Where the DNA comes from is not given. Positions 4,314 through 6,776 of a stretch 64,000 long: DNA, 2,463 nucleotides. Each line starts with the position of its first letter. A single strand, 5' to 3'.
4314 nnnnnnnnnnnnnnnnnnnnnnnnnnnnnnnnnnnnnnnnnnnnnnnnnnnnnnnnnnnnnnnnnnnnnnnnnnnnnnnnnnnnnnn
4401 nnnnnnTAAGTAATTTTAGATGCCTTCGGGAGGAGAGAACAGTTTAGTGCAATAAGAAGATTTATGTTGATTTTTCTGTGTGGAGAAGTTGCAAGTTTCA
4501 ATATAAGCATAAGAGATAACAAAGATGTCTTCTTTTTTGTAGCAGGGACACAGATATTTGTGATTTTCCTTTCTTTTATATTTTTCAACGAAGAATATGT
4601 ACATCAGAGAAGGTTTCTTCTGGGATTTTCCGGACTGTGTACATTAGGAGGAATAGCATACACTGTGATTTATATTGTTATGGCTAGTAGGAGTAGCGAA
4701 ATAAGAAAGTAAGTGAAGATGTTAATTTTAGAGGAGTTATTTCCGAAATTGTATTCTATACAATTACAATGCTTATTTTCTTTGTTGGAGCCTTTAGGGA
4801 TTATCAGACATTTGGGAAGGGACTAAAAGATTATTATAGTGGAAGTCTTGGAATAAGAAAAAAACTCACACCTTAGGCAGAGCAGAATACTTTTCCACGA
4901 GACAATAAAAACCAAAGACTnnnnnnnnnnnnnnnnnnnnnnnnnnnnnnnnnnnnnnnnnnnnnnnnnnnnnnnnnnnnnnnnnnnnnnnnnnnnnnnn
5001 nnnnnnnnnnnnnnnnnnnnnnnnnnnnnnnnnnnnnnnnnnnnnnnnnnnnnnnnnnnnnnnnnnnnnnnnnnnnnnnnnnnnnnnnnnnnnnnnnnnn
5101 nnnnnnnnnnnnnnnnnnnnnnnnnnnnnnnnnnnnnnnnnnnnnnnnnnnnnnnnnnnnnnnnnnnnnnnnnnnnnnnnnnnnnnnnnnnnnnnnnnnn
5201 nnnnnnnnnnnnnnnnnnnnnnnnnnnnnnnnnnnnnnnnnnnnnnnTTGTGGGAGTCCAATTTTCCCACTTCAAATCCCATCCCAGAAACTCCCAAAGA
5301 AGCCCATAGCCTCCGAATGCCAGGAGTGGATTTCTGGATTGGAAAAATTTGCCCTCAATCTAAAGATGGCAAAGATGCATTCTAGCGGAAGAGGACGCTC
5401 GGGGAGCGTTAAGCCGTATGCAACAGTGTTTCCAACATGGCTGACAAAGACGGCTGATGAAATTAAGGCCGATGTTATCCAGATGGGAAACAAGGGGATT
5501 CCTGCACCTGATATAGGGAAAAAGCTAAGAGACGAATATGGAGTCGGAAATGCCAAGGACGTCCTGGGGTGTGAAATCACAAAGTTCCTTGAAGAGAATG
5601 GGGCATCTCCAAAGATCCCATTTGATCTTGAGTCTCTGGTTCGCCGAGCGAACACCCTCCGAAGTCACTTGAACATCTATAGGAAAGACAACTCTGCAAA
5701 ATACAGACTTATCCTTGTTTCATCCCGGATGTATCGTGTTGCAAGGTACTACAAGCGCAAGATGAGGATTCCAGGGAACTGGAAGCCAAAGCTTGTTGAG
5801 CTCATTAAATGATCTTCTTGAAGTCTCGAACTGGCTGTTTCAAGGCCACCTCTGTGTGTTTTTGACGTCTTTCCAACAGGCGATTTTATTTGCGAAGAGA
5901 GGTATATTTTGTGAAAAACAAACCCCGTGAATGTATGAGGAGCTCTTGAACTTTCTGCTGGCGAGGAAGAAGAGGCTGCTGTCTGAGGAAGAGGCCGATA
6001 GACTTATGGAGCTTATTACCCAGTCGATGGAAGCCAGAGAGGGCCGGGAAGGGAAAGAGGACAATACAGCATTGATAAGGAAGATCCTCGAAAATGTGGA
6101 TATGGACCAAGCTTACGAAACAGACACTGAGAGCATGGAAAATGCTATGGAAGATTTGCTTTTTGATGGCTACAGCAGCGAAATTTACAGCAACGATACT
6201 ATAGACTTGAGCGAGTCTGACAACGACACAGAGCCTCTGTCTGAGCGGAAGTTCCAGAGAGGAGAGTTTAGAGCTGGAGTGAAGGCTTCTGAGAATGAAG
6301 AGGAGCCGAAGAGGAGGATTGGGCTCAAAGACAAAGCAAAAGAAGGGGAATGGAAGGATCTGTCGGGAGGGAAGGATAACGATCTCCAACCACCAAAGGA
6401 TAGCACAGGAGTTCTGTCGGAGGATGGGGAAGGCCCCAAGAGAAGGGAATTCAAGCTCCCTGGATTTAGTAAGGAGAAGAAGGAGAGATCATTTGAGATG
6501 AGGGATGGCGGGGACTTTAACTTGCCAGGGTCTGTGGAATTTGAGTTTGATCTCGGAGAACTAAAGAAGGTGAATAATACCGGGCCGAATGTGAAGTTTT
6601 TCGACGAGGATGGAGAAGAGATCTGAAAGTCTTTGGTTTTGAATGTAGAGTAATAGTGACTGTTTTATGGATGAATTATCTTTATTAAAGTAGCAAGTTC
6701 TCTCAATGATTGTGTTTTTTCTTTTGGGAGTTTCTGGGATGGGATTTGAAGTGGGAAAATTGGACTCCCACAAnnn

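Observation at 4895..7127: ~404-bp inverted repeat duplicating a whole RPS25 gene on both sides of RPS13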

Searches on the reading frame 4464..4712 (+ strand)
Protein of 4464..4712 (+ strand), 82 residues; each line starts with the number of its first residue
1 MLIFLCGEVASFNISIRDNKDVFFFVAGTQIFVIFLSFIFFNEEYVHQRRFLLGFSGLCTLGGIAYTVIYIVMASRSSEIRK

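Call 58: search_protein_families(library=pfam, proteins=[window:4464-4712:+], max_evalue=5)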
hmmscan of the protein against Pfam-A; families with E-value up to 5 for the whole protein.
window:4464-4712:+ (82 aa): 1 family
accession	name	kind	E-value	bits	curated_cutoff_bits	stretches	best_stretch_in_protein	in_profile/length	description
PF08592.16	Anthrone_oxy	-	0.057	14.1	27.3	1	27-72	12-59/106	Anthrone oxygenase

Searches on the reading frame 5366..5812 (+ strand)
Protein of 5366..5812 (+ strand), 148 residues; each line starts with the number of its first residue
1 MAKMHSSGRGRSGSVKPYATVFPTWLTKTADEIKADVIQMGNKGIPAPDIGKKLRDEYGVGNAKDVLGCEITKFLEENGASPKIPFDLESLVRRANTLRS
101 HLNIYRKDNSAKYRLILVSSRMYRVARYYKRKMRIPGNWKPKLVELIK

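Call 4: search_protein_families(library=pfam, proteins=[window:5366-5812:+], max_evalue=0.01)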
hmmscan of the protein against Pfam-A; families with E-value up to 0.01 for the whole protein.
window:5366-5812:+ (148 aa): 2 families
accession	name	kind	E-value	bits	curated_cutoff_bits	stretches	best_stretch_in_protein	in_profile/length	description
PF08069.17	Ribosomal_S13_N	-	1.3e-21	76.8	25.4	1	1-60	1-60/60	Ribosomal S13/S15 N-terminal domain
PF00312.27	Ribosomal_S15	-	9.5e-09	35.7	31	1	73-139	3-71/81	Ribosomal protein S15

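Call 15: find_encoding_contigs(protein=window:5366-5812:+, flank=6000, max_places=10)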
Protein window:5366-5812:+ (148 aa): 2 contigs read that carry it; 2 places shown.
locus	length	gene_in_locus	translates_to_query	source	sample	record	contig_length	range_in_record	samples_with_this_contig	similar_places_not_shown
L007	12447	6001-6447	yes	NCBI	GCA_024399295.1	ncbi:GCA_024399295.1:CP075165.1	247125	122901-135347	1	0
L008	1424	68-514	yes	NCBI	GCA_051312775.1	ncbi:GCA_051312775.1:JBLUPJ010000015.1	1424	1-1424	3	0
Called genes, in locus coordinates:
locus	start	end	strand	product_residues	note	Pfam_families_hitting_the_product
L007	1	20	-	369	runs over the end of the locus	-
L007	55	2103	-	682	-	-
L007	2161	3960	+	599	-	-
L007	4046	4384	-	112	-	-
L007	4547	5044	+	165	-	-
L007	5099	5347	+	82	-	-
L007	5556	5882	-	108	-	PF03297:Ribosomal_S25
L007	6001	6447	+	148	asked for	PF08069:Ribosomal_S13_N, PF00312:Ribosomal_S15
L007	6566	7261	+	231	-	-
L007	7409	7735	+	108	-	PF03297:Ribosomal_S25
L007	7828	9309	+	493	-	PF00270:DEAD, PF00271:Helicase_C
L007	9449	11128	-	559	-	PF23613:ELP3_N, PF04055:Radical_SAM, PF16199:Radical_SAM_C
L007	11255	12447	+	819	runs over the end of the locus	PF01602:Adaptin_N, PF07718:Coatamer_beta_C, PF14806:Coatomer_b_Cpla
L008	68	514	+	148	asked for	PF08069:Ribosomal_S13_N, PF00312:Ribosomal_S15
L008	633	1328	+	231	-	-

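Call 16: find_homologous_proteins(query=window:5366-5812:+, max_evalue=1e-30)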
Query window:5366-5812:+ (148 aa): 16 proteins with E <= 1e-30 among 32 candidates.
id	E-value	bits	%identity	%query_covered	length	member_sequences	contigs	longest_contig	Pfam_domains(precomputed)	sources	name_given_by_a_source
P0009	1.0e-84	300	90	100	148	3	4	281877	PF08069.18,PF00312.28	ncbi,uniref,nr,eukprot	ncbi:ribosomal protein S13 [Encephalitozoon hellem]|uniref:Ribosomal protein S15 n=1 Tax=Encephalito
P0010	1.2e-79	283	86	100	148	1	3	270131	PF08069.18,PF00312.28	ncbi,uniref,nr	ncbi:40S RIBOSOMAL PROTEIN S13 [Encephalitozoon cuniculi GB-M1]|uniref:Small ribosomal subunit prote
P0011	3.6e-73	262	79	98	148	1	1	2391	PF08069.18,PF00312.28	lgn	-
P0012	2.2e-71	256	77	98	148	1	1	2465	PF08069.18,PF00312.28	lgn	-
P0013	1.2e-68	247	79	98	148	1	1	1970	PF08069.18,PF00312.28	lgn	-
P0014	1.1e-64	235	72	98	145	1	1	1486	PF08069.18,PF00312.28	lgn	-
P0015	2.0e-63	231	70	98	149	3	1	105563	PF08069.18,PF00312.28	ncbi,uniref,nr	ncbi:putative ribosomal protein S13/S15 [Ordospora pajunii]|uniref:putative ribosomal protein S13/S1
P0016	3.2e-50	188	60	98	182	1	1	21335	PF08069.18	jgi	jgi:small subunit ribosomal protein S13e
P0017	3.5e-46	175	54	100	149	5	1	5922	PF08069.18,PF00312.28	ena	-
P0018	2.0e-45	172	55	95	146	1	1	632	PF08069.18,PF00312.28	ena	-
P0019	8.2e-45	170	55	95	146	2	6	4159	PF08069.18,PF00312.28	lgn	-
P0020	2.7e-44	169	56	95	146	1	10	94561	PF08069.18,PF00312.28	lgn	-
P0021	3.0e-44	168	55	95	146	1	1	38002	PF08069.18,PF00312.28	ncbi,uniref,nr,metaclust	ncbi:uncharacterized protein VICG_02031 [Vittaforma corneae ATCC 50505]|uniref:Small ribosomal subun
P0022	1.2e-43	166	55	95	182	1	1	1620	PF08069.18,PF00312.28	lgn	-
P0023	9.6e-43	164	55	95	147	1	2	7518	PF08069.18,PF00312.28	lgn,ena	-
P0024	4.8e-40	155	52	95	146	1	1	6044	PF08069.18,PF00312.28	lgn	-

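Call 19: find_encoding_contigs(protein=P0015, flank=8000, max_places=4)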
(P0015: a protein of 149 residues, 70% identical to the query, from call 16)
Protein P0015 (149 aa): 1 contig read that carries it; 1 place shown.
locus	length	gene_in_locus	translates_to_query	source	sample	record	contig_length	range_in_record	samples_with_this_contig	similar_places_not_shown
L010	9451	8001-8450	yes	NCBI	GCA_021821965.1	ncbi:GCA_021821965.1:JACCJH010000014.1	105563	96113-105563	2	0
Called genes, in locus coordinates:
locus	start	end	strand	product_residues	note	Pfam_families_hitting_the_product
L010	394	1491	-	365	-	-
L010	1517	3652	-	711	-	-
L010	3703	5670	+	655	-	-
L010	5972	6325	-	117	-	-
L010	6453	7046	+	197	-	-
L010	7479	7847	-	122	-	PF03297:Ribosomal_S25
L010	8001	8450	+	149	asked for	PF08069:Ribosomal_S13_N, PF00312:Ribosomal_S15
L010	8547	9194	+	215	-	-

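Call 20: find_encoding_contigs(protein=P0009, flank=6000, max_places=8)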
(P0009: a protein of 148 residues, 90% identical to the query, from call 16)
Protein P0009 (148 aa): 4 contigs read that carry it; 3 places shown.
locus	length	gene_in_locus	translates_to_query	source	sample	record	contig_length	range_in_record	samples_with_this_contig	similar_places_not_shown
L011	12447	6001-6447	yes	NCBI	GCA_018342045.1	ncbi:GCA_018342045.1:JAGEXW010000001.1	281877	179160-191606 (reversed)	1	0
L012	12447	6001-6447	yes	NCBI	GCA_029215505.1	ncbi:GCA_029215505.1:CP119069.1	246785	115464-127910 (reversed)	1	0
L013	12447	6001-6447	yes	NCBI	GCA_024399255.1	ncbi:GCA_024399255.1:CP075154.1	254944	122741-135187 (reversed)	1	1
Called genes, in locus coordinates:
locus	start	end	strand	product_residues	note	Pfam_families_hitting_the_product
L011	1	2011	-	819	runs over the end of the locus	PF01602:Adaptin_N, PF07718:Coatamer_beta_C, PF14806:Coatomer_b_Cpla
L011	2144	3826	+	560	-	PF23613:ELP3_N, PF04055:Radical_SAM, PF16199:Radical_SAM_C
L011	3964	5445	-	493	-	PF00270:DEAD, PF00271:Helicase_C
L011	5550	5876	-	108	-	PF03297:Ribosomal_S25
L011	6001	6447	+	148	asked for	PF08069:Ribosomal_S13_N, PF00312:Ribosomal_S15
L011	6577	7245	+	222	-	-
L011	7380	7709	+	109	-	PF03297:Ribosomal_S25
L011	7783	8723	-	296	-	-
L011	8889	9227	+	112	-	-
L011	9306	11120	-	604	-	-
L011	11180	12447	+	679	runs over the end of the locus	-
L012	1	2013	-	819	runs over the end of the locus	PF01602:Adaptin_N, PF07718:Coatamer_beta_C, PF14806:Coatomer_b_Cpla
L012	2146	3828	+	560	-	PF23613:ELP3_N, PF04055:Radical_SAM, PF16199:Radical_SAM_C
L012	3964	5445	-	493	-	PF00270:DEAD, PF00271:Helicase_C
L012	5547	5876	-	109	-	PF03297:Ribosomal_S25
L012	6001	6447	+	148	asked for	PF08069:Ribosomal_S13_N, PF00312:Ribosomal_S15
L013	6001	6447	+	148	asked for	PF08069:Ribosomal_S13_N, PF00312:Ribosomal_S15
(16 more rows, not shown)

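Call 34: find_encoding_contigs(protein=P0021, flank=6000, max_places=3)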
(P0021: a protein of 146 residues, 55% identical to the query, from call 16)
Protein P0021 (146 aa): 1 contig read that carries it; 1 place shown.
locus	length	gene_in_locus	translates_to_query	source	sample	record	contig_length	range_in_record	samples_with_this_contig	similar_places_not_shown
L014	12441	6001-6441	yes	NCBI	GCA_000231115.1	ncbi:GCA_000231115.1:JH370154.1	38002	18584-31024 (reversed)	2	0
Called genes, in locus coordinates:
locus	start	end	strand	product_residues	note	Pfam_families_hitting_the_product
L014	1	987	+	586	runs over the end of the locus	PF03568:Separin_C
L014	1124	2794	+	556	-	PF23613:ELP3_N, PF04055:Radical_SAM, PF16199:Radical_SAM_C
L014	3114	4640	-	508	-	PF00270:DEAD, PF00271:Helicase_C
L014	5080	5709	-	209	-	-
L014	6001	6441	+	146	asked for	PF08069:Ribosomal_S13_N, PF00312:Ribosomal_S15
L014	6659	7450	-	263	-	-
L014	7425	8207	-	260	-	PF00149:Metallophos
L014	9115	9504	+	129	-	PF23381:Beta-prop_IFT122_1st (weak), PF23414:Beta-prop_EML_2, PF24807:WD40_CDC20-Fz (weak), PF25171:Beta-prop_WDR36-Utp21_1st (weak), PF25173:Beta-prop_WDR3_1st, PF25174:Beta-prop_THOC3, PF25175:Beta-prop_WDR5, PF25172:Beta-prop_WDR3_2nd, +3 more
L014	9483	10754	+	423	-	PF24796:WDR55, PF24807:WD40_CDC20-Fz, PF24814:WD40_Prp19, PF25173:Beta-prop_WDR3_1st, PF25175:Beta-prop_WDR5, PF23381:Beta-prop_IFT122_1st, PF25172:Beta-prop_WDR3_2nd, PF25174:Beta-prop_THOC3, +16 more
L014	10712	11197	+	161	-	PF23953:TPR_COPA_B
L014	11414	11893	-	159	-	-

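Call 35: find_encoding_contigs(protein=P0011, flank=6000, max_places=3)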
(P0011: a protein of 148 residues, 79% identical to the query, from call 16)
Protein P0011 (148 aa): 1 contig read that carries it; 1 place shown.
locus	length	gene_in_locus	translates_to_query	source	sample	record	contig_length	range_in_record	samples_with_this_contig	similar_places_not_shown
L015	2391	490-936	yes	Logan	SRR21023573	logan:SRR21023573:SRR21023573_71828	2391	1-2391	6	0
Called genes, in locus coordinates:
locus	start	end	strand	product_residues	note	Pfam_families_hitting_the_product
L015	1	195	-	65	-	?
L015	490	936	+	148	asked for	PF08069:Ribosomal_S13_N, PF00312:Ribosomal_S15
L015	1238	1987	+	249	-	-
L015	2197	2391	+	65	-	?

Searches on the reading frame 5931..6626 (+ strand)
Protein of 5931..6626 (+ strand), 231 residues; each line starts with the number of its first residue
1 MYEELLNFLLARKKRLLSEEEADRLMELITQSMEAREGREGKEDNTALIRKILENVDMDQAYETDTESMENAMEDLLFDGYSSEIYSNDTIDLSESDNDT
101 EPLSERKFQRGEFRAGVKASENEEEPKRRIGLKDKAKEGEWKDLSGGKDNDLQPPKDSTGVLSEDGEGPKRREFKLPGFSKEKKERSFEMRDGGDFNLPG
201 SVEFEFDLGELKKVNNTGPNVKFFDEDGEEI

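Call 4: search_protein_families(library=pfam, proteins=[window:5931-6626:+], max_evalue=0.01)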
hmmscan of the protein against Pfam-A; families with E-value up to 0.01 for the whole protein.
window:5931-6626:+ (231 aa): 0 families

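Call 58: search_protein_families(library=pfam, proteins=[window:5931-6626:+], max_evalue=5)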
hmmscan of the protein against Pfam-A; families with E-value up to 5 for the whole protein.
window:5931-6626:+ (231 aa): 0 families

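Call 71: search_solved_structures(query=window:5931-6626:+, max_evalue=1)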
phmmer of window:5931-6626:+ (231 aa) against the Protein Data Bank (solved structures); distinct sequences matched with E-value up to 1: 0.
